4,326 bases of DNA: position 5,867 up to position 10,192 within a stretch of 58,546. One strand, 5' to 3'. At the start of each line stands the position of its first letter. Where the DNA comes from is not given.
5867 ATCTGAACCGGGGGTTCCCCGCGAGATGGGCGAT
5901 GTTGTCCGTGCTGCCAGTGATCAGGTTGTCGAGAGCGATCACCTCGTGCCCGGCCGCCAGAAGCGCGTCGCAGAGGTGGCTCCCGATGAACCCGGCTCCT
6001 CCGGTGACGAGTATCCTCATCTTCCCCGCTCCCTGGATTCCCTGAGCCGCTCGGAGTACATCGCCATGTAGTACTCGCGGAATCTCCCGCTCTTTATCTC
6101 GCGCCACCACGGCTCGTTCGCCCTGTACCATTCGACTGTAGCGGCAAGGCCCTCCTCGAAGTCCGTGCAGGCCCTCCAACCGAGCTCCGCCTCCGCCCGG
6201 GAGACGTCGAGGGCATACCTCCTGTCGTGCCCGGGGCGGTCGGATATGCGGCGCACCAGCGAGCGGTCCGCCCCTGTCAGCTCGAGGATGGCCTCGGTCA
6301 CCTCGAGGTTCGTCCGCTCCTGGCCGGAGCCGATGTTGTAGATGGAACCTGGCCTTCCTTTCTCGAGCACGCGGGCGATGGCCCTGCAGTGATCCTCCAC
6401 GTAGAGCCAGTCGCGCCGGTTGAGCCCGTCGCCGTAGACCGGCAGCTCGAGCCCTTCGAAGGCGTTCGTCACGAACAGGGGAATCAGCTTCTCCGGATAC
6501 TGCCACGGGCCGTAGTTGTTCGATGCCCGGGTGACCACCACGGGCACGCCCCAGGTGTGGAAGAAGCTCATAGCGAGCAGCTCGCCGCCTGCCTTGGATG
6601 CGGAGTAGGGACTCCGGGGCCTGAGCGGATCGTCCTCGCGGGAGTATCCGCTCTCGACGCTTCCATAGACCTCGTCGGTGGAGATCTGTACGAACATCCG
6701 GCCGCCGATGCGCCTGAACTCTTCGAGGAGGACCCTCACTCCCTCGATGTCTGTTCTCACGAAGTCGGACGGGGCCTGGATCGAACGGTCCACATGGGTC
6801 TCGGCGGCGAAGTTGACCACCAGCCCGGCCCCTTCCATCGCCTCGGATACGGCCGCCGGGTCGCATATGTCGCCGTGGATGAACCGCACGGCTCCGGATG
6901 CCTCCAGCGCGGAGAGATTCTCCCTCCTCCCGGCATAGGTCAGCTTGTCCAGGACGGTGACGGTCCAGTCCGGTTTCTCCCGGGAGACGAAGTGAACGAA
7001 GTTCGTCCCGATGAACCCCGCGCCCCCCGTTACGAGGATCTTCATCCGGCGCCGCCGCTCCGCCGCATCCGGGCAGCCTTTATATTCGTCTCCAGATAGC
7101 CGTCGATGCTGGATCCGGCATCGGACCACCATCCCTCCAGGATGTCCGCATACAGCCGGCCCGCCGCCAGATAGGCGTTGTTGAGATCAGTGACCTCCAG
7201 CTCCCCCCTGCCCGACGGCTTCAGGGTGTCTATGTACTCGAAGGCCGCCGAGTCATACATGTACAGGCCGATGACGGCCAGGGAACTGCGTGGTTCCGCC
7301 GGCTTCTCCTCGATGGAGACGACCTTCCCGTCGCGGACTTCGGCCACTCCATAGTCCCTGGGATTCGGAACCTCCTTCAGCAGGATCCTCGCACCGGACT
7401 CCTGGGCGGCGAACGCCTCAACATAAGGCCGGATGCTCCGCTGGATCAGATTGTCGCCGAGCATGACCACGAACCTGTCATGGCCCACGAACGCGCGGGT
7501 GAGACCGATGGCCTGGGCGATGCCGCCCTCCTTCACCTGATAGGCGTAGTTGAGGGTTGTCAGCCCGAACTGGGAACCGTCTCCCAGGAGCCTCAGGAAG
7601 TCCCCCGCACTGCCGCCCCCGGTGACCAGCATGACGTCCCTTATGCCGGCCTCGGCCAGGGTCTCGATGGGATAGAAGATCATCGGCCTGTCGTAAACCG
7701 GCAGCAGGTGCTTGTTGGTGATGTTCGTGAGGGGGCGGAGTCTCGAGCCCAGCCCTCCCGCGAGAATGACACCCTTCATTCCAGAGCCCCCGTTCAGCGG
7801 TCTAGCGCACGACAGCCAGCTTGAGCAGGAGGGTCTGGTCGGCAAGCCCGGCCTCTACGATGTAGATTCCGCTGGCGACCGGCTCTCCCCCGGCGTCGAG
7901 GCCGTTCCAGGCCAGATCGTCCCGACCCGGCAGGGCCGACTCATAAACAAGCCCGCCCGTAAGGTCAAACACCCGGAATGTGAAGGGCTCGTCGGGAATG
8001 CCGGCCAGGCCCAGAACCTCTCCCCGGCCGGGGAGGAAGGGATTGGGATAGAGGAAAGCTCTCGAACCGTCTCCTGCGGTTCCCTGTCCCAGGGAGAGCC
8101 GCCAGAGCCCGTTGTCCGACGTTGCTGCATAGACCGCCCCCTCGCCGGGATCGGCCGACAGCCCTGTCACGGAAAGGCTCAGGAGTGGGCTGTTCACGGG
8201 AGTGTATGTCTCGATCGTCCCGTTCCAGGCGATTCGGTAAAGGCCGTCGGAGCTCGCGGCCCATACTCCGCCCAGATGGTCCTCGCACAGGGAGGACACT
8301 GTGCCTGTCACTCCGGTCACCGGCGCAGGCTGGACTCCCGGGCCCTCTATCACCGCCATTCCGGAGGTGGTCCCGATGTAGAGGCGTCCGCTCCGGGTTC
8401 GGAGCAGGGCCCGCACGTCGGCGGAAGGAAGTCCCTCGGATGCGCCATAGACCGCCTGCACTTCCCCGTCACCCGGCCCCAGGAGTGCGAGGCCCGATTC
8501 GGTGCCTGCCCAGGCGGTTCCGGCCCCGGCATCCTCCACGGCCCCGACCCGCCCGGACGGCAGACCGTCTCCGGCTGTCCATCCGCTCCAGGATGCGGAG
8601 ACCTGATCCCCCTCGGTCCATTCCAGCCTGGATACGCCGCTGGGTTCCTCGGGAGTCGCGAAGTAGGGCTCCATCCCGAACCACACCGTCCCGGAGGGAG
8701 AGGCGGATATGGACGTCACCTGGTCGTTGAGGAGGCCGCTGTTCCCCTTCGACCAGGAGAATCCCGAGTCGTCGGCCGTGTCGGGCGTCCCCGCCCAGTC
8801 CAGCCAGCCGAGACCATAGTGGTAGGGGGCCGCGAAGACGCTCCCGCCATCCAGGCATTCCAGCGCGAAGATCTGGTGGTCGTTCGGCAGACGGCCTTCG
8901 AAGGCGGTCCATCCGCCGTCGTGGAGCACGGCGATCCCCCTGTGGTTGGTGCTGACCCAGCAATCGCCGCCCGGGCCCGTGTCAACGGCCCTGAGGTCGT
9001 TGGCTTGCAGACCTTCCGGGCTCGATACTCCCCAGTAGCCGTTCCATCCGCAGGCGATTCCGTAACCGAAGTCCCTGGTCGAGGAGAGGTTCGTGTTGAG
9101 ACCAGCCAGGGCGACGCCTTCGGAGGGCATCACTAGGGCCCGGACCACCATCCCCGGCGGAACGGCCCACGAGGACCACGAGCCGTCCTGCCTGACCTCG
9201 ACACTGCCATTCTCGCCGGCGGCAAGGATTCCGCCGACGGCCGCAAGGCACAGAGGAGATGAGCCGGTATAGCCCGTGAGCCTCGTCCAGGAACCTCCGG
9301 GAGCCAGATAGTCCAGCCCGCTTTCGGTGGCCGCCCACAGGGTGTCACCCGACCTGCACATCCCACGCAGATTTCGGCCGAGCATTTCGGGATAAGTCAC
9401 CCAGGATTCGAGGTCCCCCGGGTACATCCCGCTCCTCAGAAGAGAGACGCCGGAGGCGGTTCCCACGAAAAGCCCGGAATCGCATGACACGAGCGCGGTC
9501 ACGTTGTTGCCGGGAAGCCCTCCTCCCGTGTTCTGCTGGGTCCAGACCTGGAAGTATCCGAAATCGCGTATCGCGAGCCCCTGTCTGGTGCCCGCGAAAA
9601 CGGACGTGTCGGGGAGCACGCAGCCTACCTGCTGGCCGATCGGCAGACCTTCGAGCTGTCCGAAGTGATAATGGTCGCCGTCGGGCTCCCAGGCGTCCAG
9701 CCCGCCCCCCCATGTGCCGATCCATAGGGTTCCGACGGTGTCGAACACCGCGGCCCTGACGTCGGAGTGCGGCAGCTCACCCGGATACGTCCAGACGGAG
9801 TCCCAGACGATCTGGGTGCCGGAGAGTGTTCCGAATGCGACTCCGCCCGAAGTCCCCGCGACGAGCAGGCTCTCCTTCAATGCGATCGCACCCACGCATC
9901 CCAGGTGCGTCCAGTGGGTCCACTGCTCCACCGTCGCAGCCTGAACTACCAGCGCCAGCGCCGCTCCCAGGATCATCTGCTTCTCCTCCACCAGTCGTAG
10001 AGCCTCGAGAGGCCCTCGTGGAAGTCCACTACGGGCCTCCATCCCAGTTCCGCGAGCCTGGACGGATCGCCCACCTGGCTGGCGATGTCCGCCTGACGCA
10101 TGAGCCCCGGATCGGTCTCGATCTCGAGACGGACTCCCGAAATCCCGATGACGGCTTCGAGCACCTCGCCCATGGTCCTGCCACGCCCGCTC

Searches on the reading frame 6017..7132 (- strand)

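Call 23: search_protein_families(library=pfam, proteins=[window:6017-7132:-], max_evalue=0.00001)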
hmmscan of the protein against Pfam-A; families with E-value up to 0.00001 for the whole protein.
window:6017-7132:- (371 aa): 6 families
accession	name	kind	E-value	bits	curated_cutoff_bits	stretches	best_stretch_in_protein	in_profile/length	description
PF16363.11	GDP_Man_Dehyd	-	2.7e-70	237.9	27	1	33-330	1-330/332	GDP-mannose 4,6 dehydratase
PF01370.27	Epimerase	-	5e-61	206.6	20.9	1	32-268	1-240/240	NAD dependent epimerase/dehydratase family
PF04321.23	RmlD_sub_bind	-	1.6e-18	67.2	27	1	30-301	1-248/287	RmlD substrate binding domain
PF01073.25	3Beta_HSD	-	5.3e-17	62.2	22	1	33-248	1-221/280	3-beta hydroxysteroid dehydrogenase/isomerase family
PF02719.21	Polysacc_synt_2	-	1.1e-11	45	20.2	1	32-289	1-250/293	Polysaccharide biosynthesis protein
PF07993.18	NAD_binding_4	-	1.7e-06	27.8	20.1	0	34-205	1-206/258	Male sterility protein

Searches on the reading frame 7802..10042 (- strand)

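Call 23: search_protein_families(library=pfam, proteins=[window:7802-10042:-], max_evalue=0.00001)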
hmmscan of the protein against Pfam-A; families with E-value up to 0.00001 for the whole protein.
window:7802-10042:- (746 aa): 1 family
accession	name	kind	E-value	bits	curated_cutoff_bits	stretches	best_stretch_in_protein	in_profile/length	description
PF07494.17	Reg_prop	-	3e-15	54.8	20.4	0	537-559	1-23/24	Two component regulator propeller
